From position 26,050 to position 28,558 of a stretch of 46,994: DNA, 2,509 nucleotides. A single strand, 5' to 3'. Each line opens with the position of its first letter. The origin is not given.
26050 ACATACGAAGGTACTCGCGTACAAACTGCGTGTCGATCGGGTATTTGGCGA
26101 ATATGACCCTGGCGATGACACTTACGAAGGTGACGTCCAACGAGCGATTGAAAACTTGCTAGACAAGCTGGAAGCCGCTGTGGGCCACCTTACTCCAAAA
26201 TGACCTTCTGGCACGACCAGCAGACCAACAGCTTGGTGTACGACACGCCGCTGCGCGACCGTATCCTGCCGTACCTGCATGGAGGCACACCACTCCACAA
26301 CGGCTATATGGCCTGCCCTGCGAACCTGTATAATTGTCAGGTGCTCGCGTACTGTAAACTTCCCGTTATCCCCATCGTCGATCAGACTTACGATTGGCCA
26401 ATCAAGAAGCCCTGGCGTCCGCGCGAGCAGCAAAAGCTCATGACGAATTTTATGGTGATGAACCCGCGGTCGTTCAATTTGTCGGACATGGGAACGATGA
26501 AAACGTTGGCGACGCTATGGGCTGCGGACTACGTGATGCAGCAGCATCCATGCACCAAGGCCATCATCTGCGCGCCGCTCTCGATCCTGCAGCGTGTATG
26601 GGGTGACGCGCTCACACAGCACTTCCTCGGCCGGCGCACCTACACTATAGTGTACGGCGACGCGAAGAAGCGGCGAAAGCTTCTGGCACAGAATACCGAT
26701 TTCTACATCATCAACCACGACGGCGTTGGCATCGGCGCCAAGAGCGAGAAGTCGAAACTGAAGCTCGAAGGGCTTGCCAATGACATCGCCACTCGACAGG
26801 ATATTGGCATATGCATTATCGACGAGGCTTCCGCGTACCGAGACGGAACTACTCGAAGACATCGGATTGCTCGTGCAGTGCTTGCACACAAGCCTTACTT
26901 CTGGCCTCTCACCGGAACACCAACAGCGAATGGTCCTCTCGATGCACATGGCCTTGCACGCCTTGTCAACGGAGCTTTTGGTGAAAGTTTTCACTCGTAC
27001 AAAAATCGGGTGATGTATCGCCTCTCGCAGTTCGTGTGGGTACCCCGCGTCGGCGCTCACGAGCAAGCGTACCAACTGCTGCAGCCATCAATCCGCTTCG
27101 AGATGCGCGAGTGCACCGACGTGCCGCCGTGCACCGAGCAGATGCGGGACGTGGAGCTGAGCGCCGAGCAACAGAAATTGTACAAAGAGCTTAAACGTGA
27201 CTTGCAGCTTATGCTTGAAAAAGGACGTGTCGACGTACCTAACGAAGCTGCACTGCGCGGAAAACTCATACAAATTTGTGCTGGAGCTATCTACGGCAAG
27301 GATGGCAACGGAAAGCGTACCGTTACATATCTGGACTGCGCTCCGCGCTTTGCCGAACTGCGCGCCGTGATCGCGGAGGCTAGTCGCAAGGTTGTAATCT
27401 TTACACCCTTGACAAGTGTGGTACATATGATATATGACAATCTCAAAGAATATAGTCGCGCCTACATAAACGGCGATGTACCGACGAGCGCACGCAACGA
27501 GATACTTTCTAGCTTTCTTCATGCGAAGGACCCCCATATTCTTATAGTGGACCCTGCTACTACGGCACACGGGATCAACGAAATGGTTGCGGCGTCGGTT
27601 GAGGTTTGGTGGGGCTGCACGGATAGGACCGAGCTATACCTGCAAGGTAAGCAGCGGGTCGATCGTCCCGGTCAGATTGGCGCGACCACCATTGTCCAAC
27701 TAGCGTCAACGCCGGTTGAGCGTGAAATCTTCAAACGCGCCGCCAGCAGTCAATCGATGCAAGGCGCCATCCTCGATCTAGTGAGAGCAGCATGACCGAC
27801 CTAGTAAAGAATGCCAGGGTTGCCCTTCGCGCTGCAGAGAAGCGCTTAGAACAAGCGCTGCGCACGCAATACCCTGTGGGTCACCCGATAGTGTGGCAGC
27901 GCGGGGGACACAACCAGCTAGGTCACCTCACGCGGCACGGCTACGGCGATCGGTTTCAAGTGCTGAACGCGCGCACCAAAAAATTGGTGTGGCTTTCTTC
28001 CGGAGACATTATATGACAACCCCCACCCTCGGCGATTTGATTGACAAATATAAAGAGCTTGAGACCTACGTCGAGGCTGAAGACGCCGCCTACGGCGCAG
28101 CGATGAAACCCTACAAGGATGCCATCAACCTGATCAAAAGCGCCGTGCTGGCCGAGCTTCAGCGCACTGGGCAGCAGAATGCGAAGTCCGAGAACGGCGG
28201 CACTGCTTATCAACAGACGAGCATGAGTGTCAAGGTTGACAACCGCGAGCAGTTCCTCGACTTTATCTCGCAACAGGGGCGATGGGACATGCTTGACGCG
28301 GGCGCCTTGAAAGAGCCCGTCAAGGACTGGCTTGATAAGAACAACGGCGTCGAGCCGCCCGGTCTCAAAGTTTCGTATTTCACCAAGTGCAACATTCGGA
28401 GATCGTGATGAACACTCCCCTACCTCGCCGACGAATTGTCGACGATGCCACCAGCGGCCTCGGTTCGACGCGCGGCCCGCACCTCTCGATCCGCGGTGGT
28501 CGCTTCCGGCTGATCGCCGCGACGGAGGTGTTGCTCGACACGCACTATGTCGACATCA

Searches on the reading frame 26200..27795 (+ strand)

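Call 15: search_protein_families(library=pfam, proteins=[window:26200-27795:+], max_evalue=0.01)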
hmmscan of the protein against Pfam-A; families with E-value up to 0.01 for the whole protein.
window:26200-27795:+ (531 aa): 3 families
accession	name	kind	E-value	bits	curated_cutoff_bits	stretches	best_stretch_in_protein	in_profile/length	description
PF00176.29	SNF2-rel_dom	-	5.8e-17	62.2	24.9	1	96-338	25-261/290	SNF2-related domain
PF00270.35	DEAD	-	1.6e-06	28.4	26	0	367-457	22-107/167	DEAD/DEAH box helicase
PF00271.37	Helicase_C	-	0.00027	21.6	23.5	1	387-491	6-110/110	Helicase conserved C-terminal domain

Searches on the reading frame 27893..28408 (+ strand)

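Call 15: search_protein_families(library=pfam, proteins=[window:27893-28408:+], max_evalue=0.01)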
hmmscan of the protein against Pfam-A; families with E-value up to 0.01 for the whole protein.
window:27893-28408:+ (171 aa): 2 families
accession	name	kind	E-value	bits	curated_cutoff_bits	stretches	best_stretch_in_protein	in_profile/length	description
PF23984.1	DUF7307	-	6e-05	23.4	27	1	46-169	2-128/129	Pam3 gp33-like protein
PF21687.3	T2SSK_1st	-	0.0052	18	26.2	0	43-83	41-80/107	Type II secretion system (T2SS), protein K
